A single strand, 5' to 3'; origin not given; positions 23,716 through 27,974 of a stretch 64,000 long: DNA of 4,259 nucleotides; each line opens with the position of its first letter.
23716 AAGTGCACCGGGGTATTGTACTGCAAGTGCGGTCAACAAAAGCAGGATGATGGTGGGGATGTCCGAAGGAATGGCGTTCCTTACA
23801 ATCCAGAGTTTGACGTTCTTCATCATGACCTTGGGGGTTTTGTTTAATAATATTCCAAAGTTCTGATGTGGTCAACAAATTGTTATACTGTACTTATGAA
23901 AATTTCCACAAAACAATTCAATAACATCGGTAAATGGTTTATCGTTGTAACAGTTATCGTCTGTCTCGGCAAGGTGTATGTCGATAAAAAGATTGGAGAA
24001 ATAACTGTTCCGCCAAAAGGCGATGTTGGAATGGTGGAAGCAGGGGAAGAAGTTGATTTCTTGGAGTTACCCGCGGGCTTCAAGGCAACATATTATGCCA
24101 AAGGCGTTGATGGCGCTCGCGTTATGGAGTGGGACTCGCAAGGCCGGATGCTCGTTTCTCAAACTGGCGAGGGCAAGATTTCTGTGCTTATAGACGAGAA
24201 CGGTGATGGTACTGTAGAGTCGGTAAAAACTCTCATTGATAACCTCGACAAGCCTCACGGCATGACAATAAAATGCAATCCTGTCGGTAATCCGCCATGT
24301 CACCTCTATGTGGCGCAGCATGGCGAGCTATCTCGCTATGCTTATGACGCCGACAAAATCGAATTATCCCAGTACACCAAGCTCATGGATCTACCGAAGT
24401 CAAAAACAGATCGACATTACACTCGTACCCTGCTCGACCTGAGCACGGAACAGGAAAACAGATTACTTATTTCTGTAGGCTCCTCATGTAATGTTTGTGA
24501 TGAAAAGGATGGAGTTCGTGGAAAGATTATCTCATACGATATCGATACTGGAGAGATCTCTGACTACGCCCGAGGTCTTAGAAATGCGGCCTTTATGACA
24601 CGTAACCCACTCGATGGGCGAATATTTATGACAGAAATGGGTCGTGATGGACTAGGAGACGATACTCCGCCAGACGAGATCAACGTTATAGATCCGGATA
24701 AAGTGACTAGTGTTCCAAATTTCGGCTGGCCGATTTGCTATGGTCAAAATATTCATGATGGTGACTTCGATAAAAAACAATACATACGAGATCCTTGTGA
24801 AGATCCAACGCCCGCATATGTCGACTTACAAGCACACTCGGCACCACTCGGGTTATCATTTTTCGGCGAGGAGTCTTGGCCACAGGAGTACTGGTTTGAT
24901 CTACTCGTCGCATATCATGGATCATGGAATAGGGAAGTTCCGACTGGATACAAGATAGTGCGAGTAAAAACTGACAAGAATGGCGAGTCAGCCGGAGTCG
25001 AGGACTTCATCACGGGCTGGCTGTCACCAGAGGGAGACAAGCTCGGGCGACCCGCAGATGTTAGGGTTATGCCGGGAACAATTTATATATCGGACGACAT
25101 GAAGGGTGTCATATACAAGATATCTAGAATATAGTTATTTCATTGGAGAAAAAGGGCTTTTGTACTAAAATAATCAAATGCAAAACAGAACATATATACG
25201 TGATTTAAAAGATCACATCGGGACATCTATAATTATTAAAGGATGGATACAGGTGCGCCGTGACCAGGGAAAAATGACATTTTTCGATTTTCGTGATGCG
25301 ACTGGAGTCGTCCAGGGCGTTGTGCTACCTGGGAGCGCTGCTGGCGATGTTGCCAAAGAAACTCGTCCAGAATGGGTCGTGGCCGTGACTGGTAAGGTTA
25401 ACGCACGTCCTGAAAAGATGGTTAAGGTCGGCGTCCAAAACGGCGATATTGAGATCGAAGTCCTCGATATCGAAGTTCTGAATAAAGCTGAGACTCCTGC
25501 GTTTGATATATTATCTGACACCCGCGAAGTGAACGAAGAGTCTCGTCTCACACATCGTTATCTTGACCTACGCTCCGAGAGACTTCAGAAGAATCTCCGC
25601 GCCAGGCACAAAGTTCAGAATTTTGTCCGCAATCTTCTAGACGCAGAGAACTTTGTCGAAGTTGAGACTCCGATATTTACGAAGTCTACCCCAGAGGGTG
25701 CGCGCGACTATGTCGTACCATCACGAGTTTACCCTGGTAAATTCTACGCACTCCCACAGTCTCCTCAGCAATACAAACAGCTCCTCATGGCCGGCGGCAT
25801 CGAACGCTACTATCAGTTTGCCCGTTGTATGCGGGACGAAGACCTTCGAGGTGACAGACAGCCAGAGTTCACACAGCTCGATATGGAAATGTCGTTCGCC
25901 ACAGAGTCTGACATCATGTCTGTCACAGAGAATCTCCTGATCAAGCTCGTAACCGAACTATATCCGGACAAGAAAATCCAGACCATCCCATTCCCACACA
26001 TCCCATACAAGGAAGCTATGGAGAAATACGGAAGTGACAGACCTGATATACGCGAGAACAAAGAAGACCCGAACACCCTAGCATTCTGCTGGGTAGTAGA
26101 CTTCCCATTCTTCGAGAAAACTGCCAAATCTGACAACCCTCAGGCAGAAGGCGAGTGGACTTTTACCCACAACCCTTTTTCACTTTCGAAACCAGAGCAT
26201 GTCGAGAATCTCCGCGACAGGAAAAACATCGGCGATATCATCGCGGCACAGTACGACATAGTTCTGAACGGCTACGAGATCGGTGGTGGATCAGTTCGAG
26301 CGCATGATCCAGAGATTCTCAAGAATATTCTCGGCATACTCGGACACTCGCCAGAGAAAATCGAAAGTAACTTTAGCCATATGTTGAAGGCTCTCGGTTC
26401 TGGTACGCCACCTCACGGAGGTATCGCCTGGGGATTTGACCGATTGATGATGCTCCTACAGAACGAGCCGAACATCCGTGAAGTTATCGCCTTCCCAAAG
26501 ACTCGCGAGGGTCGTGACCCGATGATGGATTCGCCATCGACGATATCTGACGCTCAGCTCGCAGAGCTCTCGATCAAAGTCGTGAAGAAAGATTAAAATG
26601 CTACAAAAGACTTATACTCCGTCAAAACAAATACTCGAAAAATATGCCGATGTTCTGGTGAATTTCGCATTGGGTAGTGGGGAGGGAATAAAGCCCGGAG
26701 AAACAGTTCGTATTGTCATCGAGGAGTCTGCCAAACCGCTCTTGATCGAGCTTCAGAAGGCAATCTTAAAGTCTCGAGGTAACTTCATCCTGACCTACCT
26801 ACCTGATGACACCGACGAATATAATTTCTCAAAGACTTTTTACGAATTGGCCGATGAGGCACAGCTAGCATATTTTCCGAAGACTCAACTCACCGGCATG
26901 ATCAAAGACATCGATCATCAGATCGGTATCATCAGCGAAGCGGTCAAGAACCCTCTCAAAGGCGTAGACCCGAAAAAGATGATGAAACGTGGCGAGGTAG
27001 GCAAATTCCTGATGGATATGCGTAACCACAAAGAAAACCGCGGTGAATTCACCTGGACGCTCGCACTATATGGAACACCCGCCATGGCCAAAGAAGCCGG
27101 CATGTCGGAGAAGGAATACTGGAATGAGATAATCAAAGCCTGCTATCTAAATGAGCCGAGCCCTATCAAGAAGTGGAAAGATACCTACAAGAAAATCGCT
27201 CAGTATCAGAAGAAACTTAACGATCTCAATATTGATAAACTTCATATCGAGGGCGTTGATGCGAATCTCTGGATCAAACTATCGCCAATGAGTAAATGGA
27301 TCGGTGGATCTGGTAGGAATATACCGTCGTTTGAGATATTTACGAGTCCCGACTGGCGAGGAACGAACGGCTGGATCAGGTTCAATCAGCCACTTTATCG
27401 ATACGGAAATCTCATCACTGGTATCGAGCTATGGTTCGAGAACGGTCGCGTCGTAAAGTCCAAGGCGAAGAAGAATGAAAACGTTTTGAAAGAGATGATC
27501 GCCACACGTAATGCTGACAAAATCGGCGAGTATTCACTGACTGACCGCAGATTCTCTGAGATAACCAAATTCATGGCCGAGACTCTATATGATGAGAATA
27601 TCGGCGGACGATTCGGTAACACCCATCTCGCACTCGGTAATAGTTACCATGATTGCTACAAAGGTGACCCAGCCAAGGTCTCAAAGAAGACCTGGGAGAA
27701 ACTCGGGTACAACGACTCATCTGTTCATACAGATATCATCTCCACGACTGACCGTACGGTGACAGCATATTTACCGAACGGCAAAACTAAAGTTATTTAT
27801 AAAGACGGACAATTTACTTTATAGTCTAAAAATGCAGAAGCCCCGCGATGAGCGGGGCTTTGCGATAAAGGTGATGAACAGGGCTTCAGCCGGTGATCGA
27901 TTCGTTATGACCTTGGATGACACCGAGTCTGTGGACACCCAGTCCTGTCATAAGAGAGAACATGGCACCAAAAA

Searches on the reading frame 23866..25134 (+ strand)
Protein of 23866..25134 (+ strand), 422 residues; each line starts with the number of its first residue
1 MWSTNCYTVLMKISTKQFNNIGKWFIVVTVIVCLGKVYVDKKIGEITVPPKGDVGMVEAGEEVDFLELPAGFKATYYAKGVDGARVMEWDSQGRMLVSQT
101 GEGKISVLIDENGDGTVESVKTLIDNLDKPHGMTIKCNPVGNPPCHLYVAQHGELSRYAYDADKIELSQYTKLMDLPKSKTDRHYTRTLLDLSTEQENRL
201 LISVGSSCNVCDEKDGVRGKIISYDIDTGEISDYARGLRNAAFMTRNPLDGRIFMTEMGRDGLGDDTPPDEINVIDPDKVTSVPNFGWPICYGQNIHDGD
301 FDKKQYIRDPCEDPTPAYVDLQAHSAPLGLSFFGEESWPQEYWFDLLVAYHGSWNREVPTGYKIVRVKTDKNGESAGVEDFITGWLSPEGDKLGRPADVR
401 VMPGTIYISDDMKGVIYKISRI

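Call 57: search_protein_families(library=pfam, proteins=[window:23866-25134:+], max_evalue=0.001)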
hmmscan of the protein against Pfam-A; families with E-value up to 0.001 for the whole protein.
window:23866-25134:+ (422 aa): 3 families
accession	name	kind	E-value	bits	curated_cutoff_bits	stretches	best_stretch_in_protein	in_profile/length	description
PF22807.2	TrAA12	-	8.3e-11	41.3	30.9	1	80-293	3-234/463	TrAA12-like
PF07995.17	GSDH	-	8e-08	32.4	25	1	155-348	84-275/332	Glucose / Sorbosone dehydrogenase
PF23500.1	DUF7133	-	5.7e-07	29.6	27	1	61-139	4-95/385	Domain of unknown function (DUF7133)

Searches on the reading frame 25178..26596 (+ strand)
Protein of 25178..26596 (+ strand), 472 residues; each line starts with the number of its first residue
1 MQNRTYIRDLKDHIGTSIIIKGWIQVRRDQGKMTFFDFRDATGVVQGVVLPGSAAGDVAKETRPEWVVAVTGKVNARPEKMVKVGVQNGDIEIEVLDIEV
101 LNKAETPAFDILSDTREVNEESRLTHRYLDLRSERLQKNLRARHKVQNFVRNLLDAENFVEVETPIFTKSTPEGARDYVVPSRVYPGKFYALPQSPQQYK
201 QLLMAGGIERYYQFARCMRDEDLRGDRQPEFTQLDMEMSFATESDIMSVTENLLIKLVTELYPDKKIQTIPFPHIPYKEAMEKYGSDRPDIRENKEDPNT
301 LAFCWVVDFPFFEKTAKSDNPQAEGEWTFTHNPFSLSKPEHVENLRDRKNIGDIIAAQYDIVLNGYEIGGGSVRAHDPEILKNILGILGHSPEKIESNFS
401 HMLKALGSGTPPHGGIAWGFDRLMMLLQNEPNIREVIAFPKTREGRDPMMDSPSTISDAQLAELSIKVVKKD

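Call 57: search_protein_families(library=pfam, proteins=[window:25178-26596:+], max_evalue=0.001)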
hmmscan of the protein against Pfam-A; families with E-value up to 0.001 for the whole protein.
window:25178-26596:+ (472 aa): 2 families
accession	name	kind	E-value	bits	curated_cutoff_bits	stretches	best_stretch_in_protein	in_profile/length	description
PF00152.25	tRNA-synt_2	-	8.9e-111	370.3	25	1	119-443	1-308/308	tRNA synthetases class II (D, K and N)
PF01336.31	tRNA_anti-codon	-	5.4e-15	55.5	27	1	19-101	2-75/75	OB-fold nucleic acid binding domain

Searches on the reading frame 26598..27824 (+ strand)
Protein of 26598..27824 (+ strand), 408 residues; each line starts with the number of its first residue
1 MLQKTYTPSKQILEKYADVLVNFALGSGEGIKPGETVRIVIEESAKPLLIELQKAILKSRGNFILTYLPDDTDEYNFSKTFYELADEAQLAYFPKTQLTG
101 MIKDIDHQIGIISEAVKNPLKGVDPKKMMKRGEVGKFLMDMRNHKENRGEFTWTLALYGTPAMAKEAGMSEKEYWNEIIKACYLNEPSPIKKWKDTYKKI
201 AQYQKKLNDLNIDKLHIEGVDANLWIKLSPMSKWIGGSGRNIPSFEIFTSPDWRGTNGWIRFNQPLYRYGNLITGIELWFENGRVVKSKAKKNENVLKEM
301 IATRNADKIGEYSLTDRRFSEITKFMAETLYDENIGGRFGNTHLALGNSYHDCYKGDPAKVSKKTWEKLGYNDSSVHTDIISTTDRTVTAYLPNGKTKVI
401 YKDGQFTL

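Call 57: search_protein_families(library=pfam, proteins=[window:26598-27824:+], max_evalue=0.001)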
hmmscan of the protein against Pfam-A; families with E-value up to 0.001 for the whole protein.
window:26598-27824:+ (408 aa): 1 family
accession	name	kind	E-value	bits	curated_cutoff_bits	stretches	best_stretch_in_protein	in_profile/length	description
PF02073.20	Peptidase_M29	-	1.5e-94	317.6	27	1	10-406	2-406/406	Thermophilic metalloprotease (M29)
